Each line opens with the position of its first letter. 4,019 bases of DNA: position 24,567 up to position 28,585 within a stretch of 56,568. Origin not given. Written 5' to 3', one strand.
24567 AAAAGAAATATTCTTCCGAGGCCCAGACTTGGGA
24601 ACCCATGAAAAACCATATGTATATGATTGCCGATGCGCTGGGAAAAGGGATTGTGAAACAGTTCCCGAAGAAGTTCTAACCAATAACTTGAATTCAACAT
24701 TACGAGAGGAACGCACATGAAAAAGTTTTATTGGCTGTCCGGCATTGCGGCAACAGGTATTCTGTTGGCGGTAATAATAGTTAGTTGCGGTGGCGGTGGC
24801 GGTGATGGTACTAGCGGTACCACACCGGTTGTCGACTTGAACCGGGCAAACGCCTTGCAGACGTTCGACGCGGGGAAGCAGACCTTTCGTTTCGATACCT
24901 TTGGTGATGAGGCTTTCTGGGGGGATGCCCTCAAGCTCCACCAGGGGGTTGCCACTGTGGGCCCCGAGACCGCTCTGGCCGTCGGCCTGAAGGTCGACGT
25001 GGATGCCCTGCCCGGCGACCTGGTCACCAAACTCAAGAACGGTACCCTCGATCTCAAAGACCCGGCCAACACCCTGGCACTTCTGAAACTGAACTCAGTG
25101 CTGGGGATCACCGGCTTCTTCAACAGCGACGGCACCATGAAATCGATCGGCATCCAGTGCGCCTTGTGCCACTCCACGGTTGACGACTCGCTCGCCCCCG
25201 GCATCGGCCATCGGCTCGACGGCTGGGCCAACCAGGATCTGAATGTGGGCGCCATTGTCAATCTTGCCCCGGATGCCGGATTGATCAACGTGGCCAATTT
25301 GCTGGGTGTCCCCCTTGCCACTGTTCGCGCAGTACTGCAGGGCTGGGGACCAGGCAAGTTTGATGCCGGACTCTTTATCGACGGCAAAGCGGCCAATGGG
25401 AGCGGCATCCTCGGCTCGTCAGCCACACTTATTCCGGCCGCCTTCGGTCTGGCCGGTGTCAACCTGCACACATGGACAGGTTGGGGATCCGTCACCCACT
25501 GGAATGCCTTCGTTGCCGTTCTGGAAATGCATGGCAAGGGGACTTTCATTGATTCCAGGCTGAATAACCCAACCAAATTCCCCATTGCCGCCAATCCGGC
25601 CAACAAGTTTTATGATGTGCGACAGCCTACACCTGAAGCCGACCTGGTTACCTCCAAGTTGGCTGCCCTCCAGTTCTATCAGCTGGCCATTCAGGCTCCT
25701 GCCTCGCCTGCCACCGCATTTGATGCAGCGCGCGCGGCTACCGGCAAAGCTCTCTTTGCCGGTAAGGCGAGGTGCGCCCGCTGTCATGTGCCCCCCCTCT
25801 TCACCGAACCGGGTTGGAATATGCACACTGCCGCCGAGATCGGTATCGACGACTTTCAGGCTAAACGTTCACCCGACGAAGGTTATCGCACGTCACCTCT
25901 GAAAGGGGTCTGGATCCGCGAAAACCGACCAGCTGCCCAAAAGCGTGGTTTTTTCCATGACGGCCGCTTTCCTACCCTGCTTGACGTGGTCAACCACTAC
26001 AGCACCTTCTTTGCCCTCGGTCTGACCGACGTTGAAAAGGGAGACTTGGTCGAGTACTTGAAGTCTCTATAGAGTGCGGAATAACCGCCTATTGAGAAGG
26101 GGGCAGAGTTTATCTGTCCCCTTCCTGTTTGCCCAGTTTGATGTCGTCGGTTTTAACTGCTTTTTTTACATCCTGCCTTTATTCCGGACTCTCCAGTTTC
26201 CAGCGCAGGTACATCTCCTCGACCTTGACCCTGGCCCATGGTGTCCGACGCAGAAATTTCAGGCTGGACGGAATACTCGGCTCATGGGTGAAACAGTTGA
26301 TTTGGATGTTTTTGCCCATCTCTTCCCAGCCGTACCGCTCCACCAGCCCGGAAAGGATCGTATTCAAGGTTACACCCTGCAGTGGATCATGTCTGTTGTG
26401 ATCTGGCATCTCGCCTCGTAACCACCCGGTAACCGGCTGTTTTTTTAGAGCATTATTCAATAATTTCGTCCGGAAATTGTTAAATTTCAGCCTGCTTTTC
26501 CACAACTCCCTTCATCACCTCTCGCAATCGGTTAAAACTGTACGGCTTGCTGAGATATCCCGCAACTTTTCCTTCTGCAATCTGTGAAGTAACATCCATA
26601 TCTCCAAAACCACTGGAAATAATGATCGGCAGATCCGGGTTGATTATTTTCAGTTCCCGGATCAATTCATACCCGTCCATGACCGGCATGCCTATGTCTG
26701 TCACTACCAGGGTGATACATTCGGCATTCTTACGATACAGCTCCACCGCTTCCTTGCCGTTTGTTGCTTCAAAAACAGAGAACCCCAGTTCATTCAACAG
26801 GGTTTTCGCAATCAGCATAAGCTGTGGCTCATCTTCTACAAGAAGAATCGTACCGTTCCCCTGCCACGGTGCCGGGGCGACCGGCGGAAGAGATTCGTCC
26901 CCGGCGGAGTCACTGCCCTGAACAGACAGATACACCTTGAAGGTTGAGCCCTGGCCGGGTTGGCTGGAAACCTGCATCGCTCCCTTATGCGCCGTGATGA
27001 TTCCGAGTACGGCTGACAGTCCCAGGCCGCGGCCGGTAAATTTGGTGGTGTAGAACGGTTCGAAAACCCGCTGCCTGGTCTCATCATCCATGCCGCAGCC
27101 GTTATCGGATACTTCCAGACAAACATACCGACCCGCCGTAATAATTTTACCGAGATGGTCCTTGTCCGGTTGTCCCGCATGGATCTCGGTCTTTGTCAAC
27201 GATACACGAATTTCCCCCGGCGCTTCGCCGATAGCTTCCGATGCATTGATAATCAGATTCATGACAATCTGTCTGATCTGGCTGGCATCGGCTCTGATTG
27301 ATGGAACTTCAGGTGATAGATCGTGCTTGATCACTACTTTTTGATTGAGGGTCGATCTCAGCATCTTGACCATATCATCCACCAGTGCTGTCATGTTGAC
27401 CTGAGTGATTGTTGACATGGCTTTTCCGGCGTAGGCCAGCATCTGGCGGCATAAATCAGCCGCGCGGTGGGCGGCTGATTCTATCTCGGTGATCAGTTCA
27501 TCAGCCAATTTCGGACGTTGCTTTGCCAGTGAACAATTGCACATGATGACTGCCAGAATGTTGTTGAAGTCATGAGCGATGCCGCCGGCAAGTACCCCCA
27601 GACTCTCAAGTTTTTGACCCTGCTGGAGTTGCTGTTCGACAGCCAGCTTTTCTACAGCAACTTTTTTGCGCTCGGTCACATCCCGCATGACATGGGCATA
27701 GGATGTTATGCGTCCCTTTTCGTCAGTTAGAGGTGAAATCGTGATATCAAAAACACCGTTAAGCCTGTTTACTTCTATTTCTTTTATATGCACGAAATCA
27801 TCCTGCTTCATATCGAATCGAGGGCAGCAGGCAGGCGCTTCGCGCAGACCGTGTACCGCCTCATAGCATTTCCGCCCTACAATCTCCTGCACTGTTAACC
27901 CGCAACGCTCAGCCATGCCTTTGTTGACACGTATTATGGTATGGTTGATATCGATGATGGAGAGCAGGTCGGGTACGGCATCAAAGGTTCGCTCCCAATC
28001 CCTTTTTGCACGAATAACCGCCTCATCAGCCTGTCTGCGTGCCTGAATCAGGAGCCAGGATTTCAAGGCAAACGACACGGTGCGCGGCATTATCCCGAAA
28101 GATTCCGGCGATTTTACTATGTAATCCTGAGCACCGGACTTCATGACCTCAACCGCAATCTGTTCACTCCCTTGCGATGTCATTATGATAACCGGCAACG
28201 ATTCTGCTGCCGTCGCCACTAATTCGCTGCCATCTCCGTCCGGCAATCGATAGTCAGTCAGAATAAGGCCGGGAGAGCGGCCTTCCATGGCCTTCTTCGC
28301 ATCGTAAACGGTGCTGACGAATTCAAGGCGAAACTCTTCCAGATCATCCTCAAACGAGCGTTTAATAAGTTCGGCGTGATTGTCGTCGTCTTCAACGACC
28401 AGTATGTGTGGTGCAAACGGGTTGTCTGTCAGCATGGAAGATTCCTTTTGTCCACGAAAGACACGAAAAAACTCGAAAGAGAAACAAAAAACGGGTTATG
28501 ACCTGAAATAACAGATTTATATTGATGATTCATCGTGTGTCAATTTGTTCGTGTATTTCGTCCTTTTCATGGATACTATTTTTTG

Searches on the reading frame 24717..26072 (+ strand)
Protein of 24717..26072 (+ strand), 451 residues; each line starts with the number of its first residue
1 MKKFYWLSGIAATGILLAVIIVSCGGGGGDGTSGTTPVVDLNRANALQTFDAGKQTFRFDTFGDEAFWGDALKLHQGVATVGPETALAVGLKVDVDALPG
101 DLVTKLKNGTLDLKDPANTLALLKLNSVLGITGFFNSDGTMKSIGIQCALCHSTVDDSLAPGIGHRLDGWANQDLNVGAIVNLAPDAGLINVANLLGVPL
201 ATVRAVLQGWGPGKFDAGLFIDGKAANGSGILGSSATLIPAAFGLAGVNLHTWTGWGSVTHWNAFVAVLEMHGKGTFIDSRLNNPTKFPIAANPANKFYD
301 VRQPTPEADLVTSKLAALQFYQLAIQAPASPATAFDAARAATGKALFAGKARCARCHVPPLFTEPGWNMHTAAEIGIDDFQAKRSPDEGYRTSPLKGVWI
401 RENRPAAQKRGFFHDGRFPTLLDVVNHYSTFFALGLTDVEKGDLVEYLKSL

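Call 27: search_protein_families(library=pfam, proteins=[window:24717-26072:+], max_evalue=0.001)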
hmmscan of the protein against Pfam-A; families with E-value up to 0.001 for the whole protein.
window:24717-26072:+ (451 aa): 0 families

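Call 31: search_protein_families(library=ncbifam, proteins=[window:24717-26072:+], max_evalue=0.01)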
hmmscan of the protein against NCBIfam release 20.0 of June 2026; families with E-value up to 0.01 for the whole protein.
window:24717-26072:+ (451 aa): 2 families
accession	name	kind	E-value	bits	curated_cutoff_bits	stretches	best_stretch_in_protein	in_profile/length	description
NF040606.1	CytoC_perox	subfamily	3.4e-07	29.8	150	1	316-400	271-360/524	di-heme-cytochrome C peroxidase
TIGR03791.1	TTQ_mauG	equivalog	9.4e-07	28.3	443.85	1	312-429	127-245/291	tryptophan tryptophylquinone biosynthesis enzyme MauG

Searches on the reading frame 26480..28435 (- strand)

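Call 27: search_protein_families(library=pfam, proteins=[window:26480-28435:-], max_evalue=0.001)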
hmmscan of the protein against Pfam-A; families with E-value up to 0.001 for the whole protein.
window:26480-28435:- (651 aa): 7 families
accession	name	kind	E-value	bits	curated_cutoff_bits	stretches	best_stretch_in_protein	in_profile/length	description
PF00072.30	Response_reg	-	1.7e-42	144.5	30.2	2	530-640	1-109/111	Response regulator receiver domain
PF02518.31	HATPase_c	-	1.1e-21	77.8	26.4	1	383-505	2-109/111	Histidine kinase-, DNA gyrase B-, and HSP90-like ATPase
PF13426.13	PAS_9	-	5.6e-12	46.3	27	1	160-255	6-103/103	PAS domain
PF08448.16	PAS_4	-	5.4e-11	43.1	23.1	1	151-257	1-109/110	PAS fold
PF00512.31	HisKA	-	2.6e-06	27.8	26.9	1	282-336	5-61/66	His Kinase A (phospho-acceptor) domain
PF00989.32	PAS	-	7.4e-06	26.4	22.6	1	146-253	2-113/113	PAS fold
PF13188.13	PAS_8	-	0.00054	20.2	21.8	0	147-196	3-49/65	PAS domain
